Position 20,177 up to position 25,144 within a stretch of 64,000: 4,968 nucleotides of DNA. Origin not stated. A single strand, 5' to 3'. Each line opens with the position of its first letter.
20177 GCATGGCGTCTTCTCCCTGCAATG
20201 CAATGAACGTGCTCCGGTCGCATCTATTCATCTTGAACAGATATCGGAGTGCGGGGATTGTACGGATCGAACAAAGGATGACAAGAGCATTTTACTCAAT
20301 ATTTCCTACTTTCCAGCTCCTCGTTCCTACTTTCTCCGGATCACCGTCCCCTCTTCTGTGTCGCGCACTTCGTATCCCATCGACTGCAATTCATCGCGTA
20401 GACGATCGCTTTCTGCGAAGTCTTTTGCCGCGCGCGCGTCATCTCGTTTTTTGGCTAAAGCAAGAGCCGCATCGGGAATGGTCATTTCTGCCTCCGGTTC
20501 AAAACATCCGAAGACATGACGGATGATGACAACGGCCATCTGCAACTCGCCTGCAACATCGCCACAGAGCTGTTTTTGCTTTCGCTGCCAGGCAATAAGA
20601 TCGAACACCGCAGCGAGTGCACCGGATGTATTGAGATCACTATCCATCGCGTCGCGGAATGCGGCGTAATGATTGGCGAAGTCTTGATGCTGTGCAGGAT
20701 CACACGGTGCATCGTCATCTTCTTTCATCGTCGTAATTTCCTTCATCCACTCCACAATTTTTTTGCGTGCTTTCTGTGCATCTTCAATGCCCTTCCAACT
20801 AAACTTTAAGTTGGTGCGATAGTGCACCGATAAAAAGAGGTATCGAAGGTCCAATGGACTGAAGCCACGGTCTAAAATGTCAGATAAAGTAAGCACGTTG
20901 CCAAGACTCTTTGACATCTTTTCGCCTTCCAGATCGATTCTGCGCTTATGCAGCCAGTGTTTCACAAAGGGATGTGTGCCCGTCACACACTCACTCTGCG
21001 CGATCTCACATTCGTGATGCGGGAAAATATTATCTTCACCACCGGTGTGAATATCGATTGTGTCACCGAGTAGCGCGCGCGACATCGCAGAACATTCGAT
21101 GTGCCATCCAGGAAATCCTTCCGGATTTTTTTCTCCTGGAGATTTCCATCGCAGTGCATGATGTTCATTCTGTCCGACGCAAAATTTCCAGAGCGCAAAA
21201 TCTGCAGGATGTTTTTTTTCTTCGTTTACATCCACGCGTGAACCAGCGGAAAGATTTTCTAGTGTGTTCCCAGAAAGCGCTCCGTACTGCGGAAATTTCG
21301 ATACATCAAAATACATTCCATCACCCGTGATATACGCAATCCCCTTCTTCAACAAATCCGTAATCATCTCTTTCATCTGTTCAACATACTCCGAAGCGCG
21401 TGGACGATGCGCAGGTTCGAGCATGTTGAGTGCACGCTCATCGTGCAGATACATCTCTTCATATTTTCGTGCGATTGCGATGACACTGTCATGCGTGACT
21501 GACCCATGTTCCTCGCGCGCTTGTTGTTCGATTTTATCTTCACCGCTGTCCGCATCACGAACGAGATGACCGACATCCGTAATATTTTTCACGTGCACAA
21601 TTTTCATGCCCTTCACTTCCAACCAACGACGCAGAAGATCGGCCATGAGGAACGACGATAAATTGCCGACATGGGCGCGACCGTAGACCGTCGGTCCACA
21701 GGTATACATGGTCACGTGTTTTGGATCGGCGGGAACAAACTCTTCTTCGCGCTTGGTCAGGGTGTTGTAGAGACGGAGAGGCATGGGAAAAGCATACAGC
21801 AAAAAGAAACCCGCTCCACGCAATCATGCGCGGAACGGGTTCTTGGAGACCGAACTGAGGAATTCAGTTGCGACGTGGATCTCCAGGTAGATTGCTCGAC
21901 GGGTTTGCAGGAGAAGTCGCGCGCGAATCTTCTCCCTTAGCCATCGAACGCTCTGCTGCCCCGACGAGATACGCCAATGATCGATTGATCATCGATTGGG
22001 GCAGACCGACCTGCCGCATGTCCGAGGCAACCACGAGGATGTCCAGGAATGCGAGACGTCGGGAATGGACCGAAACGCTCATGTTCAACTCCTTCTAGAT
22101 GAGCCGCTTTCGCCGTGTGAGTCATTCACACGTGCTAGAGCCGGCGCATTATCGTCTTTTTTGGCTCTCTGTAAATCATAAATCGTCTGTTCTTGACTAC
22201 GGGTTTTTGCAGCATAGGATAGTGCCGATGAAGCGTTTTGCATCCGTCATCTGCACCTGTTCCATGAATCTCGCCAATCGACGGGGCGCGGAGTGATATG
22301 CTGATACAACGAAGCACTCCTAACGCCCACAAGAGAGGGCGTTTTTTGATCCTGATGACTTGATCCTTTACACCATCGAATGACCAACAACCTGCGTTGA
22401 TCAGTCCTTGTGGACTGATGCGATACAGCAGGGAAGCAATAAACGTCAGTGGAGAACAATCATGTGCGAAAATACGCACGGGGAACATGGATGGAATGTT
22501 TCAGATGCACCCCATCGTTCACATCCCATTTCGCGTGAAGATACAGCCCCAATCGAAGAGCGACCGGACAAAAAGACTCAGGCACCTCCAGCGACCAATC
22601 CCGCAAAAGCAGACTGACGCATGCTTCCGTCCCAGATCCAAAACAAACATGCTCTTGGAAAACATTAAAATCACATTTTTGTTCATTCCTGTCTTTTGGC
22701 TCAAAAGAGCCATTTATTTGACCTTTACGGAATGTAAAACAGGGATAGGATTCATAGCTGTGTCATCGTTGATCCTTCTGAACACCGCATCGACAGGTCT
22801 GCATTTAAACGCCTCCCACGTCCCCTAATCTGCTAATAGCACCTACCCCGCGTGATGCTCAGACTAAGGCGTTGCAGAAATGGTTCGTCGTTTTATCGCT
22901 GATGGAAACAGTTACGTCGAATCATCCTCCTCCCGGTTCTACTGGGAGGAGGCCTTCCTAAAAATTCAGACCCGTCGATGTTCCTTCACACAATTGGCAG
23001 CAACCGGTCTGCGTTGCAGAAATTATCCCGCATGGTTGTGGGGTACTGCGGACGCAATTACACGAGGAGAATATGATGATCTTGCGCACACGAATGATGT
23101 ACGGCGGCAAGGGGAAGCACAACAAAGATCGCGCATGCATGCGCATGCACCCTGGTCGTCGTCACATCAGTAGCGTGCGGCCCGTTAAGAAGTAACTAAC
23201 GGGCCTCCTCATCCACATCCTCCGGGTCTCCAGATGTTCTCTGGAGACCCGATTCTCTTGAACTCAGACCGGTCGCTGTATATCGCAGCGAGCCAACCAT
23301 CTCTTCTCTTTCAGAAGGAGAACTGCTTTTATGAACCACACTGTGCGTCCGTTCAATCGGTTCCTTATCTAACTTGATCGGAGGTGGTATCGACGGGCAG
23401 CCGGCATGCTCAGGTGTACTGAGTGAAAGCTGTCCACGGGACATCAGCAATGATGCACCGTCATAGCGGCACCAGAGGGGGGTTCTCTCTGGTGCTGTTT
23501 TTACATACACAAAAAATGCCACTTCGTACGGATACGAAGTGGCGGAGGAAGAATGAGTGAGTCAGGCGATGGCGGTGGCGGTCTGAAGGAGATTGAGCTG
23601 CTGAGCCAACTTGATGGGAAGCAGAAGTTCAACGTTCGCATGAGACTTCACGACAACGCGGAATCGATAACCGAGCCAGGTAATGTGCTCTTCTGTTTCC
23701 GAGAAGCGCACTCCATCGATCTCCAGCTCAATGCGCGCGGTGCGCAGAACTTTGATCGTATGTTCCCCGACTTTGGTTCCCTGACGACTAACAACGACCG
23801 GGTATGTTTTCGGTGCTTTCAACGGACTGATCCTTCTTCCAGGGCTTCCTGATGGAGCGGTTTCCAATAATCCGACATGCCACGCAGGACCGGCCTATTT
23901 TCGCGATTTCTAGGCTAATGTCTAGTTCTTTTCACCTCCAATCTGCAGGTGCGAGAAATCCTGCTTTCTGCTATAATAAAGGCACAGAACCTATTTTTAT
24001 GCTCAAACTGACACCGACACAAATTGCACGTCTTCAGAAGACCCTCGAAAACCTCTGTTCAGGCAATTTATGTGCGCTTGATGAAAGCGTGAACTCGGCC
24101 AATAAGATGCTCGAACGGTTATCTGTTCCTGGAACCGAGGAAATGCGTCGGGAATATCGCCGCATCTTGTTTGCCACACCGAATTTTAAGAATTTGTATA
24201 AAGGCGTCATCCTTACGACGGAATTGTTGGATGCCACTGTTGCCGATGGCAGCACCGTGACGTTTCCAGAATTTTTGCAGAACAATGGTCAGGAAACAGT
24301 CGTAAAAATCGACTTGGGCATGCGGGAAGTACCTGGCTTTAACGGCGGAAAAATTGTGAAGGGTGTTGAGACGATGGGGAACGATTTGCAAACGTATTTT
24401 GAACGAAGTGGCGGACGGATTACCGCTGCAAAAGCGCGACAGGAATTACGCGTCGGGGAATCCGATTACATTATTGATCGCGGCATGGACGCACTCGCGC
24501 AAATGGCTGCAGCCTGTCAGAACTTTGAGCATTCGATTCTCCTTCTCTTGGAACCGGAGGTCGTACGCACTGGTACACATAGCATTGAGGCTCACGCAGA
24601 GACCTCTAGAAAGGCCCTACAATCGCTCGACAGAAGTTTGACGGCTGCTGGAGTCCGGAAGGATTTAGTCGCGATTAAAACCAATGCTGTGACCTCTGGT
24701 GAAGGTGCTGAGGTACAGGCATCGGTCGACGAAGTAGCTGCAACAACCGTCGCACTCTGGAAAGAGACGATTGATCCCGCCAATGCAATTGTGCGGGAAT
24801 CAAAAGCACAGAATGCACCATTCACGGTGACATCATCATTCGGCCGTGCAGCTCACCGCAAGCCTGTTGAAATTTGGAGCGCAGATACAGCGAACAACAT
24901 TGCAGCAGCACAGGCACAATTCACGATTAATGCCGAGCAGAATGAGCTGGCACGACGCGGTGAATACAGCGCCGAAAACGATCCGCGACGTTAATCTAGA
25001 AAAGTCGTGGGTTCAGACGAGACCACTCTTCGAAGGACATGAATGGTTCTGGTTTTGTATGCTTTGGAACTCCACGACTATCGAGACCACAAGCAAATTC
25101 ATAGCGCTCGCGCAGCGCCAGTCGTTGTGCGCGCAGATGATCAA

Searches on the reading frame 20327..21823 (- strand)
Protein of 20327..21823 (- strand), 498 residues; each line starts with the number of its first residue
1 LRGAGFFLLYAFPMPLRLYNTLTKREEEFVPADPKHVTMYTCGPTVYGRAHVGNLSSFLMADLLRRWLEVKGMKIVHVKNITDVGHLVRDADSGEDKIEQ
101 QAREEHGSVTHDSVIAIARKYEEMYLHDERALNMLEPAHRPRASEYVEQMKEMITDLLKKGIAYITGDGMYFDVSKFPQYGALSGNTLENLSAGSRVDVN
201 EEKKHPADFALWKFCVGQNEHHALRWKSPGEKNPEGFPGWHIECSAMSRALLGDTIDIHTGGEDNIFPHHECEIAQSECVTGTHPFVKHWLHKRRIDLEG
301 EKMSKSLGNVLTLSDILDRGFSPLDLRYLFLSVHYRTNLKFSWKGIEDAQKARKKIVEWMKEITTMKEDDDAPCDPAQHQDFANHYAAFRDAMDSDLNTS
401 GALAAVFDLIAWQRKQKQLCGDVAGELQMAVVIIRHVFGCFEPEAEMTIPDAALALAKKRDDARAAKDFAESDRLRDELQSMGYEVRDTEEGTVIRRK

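Call 46: search_protein_families(library=pfam, proteins=[window:20327-21823:-], max_evalue=0.001)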
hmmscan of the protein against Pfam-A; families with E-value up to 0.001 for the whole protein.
window:20327-21823:- (498 aa): 6 families
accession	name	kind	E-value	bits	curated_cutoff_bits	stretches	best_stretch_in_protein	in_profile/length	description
PF01406.26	tRNA-synt_1e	-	5e-95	318.8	27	1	29-350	2-300/301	tRNA synthetases class I (C) catalytic domain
PF09334.17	tRNA-synt_1g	-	4e-08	32.9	20.1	1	288-346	313-371/391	tRNA synthetases class I (M)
PF09190.17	DALR_2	-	4.9e-08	33.8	22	1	388-441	1-56/57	DALR domain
PF01921.24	tRNA-synt_1f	-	1.3e-07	31.3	27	0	299-350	279-329/360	tRNA synthetases class I (K)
PF00133.28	tRNA-synt_1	-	1.5e-07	31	22.7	1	257-335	330-407/414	tRNA synthetases class I (I, L, M and V)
PF23493.1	CysS_C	-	2.7e-07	31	23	1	449-496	4-51/51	Cysteinyl-tRNA ligase anticodon binding domain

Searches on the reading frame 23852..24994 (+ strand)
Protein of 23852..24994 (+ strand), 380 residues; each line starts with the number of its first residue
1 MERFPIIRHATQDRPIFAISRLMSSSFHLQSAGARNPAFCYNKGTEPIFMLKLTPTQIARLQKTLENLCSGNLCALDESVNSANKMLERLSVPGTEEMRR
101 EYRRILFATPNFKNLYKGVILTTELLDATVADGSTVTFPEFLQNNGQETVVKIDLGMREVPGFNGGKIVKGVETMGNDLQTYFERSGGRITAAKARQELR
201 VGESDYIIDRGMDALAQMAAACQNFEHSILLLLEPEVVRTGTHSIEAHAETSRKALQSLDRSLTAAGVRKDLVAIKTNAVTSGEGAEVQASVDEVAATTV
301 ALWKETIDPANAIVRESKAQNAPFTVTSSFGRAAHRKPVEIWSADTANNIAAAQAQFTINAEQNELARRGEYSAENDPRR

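Call 46: search_protein_families(library=pfam, proteins=[window:23852-24994:+], max_evalue=0.001)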
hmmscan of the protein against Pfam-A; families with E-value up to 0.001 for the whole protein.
window:23852-24994:+ (380 aa): 1 family
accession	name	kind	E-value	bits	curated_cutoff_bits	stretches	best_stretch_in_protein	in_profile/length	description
PF00274.25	Glycolytic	-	1.1e-38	133.4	22.2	1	73-376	16-333/349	Fructose-bisphosphate aldolase class-I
